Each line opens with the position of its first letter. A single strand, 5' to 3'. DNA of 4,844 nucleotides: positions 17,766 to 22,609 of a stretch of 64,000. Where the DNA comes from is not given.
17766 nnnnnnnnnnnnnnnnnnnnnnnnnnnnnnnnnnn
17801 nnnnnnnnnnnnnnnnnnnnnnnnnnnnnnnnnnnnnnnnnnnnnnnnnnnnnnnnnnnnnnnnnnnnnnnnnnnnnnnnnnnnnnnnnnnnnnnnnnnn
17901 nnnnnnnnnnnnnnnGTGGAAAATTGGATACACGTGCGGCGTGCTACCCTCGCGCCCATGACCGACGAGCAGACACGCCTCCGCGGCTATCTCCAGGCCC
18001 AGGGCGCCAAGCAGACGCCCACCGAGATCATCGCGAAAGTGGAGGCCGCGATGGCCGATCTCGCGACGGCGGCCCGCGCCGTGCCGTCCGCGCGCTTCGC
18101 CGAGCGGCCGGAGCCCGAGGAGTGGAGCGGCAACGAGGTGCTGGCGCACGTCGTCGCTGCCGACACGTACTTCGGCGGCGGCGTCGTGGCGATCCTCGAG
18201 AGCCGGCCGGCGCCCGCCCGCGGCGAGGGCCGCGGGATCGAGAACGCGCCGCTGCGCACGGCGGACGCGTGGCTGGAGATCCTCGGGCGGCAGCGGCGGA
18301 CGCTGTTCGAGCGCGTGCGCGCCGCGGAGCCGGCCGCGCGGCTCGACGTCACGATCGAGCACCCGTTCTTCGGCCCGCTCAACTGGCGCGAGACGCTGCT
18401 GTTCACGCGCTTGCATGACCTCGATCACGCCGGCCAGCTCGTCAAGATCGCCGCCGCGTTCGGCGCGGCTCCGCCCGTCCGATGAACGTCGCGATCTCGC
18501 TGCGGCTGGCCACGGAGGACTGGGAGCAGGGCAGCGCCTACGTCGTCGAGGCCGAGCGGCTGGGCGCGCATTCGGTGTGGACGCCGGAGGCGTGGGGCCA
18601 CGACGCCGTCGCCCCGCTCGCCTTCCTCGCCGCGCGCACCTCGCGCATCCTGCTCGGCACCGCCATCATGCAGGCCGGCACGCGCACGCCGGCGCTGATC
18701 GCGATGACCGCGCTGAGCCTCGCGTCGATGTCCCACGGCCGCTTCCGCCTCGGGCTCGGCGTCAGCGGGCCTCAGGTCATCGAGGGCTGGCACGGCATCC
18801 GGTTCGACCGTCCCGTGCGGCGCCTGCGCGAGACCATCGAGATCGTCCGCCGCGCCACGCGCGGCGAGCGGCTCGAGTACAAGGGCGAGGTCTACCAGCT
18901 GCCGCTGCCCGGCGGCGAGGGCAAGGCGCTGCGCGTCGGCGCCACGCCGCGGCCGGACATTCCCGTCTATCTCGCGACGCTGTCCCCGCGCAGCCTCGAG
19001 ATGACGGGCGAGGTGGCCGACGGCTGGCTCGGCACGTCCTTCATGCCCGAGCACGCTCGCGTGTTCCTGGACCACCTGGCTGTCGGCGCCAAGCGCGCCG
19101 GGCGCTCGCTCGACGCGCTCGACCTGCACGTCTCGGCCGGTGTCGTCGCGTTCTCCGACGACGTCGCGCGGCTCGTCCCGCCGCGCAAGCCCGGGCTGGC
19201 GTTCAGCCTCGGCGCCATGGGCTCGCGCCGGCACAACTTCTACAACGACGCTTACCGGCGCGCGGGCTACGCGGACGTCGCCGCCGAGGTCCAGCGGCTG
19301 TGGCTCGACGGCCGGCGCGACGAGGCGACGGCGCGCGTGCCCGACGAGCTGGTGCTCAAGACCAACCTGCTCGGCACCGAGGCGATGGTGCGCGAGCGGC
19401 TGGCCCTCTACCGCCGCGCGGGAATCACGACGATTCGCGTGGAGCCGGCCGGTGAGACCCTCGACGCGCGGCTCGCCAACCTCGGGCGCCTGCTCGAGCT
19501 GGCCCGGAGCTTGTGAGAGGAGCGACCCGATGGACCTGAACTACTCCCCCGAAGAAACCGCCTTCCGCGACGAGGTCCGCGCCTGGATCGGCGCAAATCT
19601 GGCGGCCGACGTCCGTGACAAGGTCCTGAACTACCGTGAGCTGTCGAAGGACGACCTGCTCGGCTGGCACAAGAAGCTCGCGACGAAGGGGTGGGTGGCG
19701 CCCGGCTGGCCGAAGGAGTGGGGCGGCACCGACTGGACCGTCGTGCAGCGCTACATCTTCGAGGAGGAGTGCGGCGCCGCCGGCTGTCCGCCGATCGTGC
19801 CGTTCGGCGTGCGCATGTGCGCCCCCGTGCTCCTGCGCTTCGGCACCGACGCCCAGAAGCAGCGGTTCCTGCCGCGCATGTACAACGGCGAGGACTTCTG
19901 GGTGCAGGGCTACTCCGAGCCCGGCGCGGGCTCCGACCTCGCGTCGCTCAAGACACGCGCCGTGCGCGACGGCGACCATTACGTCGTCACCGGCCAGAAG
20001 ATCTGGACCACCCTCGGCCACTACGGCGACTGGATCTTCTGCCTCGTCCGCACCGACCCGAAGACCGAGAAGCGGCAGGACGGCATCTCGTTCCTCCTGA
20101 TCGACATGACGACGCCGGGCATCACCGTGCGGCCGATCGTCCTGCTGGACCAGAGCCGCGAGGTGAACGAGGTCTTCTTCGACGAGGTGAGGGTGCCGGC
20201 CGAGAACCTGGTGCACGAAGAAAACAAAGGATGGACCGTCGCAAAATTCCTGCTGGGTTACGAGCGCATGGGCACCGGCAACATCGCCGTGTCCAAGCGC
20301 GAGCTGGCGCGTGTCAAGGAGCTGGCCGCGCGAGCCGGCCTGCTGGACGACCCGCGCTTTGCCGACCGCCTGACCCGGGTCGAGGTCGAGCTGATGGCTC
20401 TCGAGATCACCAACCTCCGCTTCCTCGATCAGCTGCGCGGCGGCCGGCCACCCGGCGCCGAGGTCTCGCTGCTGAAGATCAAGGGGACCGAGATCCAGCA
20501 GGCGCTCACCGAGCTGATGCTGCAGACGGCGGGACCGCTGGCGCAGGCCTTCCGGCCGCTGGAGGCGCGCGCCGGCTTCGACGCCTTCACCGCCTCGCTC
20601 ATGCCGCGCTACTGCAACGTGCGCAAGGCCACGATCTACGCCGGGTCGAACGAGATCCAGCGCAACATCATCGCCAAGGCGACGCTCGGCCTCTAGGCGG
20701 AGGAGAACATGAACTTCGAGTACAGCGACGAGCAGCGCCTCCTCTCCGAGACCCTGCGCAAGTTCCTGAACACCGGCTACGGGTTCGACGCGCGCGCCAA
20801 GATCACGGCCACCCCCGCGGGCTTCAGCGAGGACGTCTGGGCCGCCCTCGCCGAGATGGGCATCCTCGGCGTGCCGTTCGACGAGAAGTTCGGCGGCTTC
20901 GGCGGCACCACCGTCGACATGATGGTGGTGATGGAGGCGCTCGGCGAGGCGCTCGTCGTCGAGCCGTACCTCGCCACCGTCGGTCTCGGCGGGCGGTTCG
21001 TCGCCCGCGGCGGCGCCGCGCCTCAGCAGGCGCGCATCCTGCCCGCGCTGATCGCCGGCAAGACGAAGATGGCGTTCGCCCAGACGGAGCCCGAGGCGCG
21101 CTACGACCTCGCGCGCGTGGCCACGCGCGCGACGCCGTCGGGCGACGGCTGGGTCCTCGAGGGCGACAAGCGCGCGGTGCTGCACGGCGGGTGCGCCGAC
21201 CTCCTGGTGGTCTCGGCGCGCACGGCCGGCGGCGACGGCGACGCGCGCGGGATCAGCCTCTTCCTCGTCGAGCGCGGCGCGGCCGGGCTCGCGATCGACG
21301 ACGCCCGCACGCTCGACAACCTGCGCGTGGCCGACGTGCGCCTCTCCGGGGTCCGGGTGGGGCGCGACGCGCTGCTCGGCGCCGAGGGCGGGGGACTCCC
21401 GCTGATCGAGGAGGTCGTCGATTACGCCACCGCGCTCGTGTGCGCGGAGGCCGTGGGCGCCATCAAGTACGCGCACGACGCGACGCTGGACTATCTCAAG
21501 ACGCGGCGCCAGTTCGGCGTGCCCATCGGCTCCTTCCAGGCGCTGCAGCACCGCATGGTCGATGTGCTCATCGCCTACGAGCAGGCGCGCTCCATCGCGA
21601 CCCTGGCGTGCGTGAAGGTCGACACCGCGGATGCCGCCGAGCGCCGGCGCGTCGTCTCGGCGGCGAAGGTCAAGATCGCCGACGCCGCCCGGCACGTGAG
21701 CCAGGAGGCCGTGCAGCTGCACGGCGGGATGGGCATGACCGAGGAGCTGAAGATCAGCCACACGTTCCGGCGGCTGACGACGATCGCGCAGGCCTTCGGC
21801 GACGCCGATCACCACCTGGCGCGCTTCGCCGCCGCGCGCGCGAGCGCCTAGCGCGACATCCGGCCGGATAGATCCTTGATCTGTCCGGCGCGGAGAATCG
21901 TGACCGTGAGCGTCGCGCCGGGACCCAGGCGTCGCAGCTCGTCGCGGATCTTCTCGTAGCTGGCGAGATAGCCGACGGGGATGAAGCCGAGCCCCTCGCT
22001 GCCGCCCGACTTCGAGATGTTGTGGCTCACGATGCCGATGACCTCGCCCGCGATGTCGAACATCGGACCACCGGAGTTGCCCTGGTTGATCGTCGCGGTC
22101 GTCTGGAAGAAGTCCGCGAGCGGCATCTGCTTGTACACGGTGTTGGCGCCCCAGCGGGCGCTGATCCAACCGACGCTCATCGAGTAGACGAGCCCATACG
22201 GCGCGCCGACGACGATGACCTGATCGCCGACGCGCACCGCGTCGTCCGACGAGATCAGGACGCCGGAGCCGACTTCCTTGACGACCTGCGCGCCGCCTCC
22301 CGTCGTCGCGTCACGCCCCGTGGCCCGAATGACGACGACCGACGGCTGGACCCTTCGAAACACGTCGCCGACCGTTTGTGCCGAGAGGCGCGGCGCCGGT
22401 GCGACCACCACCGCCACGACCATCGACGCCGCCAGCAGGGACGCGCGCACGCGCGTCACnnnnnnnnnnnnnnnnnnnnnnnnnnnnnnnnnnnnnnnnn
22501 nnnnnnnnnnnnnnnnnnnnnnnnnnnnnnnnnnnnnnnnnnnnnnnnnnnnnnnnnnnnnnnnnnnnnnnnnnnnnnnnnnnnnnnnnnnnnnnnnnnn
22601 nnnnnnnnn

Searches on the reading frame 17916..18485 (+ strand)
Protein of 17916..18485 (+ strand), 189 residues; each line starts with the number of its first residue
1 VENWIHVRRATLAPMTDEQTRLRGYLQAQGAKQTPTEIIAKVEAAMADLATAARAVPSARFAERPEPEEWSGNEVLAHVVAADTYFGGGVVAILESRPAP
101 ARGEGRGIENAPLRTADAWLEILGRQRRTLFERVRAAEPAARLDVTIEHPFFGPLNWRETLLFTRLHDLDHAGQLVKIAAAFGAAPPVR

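Call 91: search_protein_families(library=pfam, proteins=[window:17916-18485:+], max_evalue=0.0001)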
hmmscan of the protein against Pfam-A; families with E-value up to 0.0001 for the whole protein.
window:17916-18485:+ (189 aa): 1 family
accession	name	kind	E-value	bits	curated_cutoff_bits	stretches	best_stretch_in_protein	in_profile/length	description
PF12867.12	DinB_2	-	6e-10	40.1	24.8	1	43-175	3-128/128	DinB superfamily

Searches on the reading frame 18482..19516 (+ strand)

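Call 91: search_protein_families(library=pfam, proteins=[window:18482-19516:+], max_evalue=0.0001)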
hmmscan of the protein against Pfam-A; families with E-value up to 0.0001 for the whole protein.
window:18482-19516:+ (344 aa): 1 family
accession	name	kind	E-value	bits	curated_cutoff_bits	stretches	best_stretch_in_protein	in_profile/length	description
PF00296.26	Bac_luciferase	-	8.7e-74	249.1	27.9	1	12-316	19-313/314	Luciferase-like monooxygenase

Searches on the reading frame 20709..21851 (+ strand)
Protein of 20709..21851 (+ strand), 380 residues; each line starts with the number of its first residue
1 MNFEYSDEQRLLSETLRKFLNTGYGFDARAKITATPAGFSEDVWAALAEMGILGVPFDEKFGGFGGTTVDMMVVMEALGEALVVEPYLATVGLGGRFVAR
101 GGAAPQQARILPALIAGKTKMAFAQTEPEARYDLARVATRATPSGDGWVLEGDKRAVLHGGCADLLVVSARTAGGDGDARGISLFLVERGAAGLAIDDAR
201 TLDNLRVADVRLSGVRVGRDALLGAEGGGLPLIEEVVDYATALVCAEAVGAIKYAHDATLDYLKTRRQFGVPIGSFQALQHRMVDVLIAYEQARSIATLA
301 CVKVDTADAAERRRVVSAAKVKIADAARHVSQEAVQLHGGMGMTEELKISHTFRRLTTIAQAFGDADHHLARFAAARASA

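Call 91: search_protein_families(library=pfam, proteins=[window:20709-21851:+], max_evalue=0.0001)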
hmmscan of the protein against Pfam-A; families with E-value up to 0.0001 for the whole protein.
window:20709-21851:+ (380 aa): 3 families
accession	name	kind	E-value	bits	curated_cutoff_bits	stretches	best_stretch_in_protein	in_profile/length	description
PF00441.29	Acyl-CoA_dh_1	-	8.1e-25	88.2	22.4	1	227-371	1-143/150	Acyl-CoA dehydrogenase, C-terminal domain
PF02771.21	Acyl-CoA_dh_N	-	1.5e-16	61.2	22.9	1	6-118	1-113/113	Acyl-CoA dehydrogenase, N-terminal domain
PF02770.24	Acyl-CoA_dh_M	-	3.1e-16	59.7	33.3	1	122-210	1-92/97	Acyl-CoA dehydrogenase, middle domain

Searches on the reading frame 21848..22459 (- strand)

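Call 91: search_protein_families(library=pfam, proteins=[window:21848-22459:-], max_evalue=0.0001)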
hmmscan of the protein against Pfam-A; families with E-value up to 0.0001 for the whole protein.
window:21848-22459:- (203 aa): 2 families
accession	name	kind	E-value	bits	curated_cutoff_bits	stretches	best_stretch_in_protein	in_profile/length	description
PF13365.12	Trypsin_2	-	9.8e-12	46.3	27.6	1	69-143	71-144/144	Trypsin-like peptidase domain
PF00089.32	Trypsin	-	1.7e-08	35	20.6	1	66-163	107-214/220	Trypsin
